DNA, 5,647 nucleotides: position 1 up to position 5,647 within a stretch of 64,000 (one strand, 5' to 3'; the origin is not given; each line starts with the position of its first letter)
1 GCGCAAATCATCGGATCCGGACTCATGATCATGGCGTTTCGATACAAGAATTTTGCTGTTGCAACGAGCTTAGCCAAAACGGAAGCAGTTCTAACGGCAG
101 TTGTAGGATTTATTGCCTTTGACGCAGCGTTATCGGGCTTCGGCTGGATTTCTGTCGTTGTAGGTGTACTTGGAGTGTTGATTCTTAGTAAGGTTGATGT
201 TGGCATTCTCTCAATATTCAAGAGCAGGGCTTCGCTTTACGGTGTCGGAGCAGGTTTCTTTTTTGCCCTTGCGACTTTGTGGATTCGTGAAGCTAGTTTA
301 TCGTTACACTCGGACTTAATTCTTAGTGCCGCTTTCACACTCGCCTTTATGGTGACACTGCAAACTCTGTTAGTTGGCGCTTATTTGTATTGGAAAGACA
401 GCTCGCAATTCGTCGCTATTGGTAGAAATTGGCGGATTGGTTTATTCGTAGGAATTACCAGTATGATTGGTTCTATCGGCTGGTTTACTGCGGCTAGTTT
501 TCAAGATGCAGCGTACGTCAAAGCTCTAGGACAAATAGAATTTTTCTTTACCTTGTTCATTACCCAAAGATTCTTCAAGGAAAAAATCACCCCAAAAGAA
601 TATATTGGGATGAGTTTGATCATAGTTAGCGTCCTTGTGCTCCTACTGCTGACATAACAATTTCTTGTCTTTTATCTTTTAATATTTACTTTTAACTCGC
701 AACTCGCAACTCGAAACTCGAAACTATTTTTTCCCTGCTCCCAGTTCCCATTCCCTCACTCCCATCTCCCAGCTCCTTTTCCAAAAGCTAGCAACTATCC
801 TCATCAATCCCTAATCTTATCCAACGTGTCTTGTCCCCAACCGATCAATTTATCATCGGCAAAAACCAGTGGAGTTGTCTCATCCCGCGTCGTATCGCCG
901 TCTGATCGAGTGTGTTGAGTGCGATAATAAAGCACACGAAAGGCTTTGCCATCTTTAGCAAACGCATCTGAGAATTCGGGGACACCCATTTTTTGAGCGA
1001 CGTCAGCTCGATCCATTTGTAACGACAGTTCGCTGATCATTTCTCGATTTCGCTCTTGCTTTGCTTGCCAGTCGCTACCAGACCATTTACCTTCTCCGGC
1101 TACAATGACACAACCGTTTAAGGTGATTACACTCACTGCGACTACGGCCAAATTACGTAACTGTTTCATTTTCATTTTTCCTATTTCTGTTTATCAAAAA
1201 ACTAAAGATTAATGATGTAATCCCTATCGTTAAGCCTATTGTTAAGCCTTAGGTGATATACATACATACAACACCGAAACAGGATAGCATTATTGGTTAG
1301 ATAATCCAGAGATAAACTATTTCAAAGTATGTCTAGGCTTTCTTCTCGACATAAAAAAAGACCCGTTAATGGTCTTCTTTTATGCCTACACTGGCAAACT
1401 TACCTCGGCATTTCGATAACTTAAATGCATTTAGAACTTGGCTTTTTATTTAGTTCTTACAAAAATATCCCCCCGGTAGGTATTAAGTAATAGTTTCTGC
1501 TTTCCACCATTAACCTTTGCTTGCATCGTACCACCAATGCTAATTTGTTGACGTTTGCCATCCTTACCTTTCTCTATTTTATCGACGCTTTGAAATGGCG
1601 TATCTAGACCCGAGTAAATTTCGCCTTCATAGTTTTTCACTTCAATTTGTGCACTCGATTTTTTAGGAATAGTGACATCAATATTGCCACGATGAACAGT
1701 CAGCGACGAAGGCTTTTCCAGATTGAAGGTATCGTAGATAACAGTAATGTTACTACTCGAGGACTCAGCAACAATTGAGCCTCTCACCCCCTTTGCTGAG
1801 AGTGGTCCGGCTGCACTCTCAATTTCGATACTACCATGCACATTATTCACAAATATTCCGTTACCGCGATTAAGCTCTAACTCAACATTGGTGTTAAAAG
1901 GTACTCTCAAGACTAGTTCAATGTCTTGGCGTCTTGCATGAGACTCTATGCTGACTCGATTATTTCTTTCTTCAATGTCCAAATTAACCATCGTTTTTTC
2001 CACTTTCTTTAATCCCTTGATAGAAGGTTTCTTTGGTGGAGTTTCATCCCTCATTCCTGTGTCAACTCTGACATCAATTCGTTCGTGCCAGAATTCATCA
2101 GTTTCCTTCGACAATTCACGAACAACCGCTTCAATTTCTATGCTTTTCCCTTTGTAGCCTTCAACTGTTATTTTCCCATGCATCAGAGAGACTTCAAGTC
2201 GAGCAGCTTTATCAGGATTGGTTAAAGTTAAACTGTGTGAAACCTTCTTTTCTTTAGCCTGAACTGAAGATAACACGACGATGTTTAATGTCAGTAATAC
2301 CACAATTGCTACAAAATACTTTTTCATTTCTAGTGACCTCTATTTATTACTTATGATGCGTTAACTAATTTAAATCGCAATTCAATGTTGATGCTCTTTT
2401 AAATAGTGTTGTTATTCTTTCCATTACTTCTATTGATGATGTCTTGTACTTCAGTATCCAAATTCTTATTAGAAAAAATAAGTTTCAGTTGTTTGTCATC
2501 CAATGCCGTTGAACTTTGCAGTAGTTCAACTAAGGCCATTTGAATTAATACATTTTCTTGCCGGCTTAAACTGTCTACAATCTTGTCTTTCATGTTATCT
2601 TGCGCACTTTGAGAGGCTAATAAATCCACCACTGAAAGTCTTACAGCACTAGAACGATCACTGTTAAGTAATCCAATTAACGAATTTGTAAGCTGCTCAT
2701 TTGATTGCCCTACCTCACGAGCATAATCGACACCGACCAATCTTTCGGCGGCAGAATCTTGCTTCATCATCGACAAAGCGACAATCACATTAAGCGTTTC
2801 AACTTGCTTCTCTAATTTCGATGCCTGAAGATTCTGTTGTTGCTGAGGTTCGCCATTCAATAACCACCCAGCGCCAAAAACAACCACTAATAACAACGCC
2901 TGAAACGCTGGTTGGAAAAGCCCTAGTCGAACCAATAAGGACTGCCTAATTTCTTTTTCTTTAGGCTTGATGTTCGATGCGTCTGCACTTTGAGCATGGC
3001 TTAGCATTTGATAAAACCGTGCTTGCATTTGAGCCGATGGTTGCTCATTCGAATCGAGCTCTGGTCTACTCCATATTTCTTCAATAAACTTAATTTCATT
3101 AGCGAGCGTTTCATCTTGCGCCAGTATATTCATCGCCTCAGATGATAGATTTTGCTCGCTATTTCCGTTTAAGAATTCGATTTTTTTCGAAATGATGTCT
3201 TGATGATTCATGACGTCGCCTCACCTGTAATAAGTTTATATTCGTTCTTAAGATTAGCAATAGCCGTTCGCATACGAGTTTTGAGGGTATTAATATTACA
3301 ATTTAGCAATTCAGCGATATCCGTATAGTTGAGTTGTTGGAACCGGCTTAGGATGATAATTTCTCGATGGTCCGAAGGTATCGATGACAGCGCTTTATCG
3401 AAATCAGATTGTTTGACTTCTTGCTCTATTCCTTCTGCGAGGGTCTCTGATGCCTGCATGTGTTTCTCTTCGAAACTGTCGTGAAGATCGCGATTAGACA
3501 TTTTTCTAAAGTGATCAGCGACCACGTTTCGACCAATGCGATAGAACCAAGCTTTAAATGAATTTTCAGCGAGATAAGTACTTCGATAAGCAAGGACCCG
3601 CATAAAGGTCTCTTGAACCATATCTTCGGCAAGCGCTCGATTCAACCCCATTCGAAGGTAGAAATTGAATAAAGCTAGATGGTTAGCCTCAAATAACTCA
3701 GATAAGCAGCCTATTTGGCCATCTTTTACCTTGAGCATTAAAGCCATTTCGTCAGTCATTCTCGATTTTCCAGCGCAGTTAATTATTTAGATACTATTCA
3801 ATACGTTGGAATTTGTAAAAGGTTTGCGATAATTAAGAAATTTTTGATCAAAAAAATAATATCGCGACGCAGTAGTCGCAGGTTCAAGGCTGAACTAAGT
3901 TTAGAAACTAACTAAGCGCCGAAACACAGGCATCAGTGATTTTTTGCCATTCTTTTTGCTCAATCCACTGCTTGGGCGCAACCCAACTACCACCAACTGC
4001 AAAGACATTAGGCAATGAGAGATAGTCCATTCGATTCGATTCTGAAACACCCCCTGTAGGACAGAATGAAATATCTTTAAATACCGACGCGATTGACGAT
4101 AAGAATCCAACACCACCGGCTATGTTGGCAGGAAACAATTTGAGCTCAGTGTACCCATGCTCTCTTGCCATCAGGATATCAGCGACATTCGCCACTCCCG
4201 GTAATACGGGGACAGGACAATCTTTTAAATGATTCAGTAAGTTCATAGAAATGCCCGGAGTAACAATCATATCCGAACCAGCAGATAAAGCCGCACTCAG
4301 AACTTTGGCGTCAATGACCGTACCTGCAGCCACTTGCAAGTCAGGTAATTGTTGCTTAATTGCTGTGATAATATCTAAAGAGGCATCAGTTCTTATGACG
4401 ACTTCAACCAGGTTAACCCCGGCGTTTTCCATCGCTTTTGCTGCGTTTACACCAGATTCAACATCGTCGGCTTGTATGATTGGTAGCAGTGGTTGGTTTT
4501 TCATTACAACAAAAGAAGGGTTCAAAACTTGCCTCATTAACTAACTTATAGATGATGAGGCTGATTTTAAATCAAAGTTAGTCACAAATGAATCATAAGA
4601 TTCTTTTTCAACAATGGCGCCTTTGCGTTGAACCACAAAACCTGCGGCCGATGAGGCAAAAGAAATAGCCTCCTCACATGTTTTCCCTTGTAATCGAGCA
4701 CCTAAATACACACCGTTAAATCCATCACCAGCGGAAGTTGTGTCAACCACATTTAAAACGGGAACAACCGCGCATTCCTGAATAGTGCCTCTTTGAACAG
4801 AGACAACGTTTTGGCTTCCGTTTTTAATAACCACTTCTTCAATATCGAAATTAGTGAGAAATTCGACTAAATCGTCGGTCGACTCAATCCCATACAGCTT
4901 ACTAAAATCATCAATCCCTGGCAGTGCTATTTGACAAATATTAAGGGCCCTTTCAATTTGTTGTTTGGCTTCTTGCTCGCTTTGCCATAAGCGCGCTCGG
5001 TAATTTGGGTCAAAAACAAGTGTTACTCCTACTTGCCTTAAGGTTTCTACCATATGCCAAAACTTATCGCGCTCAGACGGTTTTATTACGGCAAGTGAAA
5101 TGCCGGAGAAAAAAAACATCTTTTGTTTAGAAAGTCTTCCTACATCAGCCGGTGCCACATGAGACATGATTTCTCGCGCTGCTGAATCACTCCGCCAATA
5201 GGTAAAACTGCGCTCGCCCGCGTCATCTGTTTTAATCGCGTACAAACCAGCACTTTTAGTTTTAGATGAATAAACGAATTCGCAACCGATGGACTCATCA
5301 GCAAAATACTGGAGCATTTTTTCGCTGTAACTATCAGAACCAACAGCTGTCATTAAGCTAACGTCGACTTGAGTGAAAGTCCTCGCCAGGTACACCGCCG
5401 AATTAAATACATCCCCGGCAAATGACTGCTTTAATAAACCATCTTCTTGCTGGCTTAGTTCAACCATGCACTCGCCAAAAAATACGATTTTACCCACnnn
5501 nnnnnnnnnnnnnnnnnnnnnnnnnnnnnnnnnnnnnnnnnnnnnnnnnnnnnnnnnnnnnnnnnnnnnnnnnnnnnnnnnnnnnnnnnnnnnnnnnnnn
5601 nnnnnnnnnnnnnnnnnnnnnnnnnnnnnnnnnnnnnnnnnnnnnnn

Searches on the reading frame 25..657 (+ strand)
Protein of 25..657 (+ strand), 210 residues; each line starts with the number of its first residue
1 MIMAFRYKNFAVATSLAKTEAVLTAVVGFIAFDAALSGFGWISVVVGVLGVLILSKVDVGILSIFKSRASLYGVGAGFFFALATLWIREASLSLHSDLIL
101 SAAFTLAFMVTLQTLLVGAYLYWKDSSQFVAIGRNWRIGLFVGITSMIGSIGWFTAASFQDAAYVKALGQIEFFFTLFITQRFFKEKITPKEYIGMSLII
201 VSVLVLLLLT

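Call 97: search_protein_families(library=pfam, proteins=[window:25-657:+], max_evalue=0.00001)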
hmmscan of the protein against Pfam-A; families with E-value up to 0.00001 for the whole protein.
window:25-657:+ (210 aa): 1 family
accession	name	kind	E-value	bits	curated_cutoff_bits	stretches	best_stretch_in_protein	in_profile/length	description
PF00892.27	EamA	-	3.5e-13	50.4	28.2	1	70-207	4-134/135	EamA-like transporter family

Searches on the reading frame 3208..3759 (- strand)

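Call 11: search_protein_families(library=pfam, proteins=[window:3208-3759:-], max_evalue=0.00001)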
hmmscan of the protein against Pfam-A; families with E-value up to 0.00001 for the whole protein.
window:3208-3759:- (183 aa): 3 families
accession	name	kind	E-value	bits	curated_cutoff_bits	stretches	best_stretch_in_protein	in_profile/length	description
PF04542.20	Sigma70_r2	-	2.5e-13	50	24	1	22-86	1-67/71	Sigma-70 region 2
PF08281.18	Sigma70_r4_2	-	7.9e-10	38.7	25.7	1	120-168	4-52/54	Sigma-70, region 4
PF04545.22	Sigma70_r4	-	2.6e-06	27.3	24.1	1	123-171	1-49/50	Sigma-70, region 4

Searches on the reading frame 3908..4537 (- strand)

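Call 11: search_protein_families(library=pfam, proteins=[window:3908-4537:-], max_evalue=0.00001)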
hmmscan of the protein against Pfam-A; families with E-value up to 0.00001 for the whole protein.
window:3908-4537:- (209 aa): 1 family
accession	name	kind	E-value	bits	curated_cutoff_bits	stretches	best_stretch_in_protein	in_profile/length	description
PF01081.25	Aldolase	-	3.6e-63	213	27.8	1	11-201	4-194/196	KDPG and KHG aldolase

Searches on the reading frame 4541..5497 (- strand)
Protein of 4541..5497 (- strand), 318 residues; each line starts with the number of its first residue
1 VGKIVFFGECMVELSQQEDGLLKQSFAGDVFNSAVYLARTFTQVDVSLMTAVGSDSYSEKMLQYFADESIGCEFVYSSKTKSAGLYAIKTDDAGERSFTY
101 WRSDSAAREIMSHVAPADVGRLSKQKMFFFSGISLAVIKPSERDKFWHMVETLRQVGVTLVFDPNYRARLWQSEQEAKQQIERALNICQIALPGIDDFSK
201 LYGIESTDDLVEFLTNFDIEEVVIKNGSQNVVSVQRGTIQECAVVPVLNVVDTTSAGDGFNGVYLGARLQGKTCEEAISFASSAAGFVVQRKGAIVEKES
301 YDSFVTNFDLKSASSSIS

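Call 10: search_protein_families(library=pfam, proteins=[window:4541-5497:-], max_evalue=0.00001)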
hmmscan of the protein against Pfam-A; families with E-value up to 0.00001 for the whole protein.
window:4541-5497:- (318 aa): 1 family
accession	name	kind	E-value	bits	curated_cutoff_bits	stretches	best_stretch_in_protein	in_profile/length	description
PF00294.29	PfkB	-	2.9e-49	168.5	25.8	1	2-296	2-297/302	pfkB family carbohydrate kinase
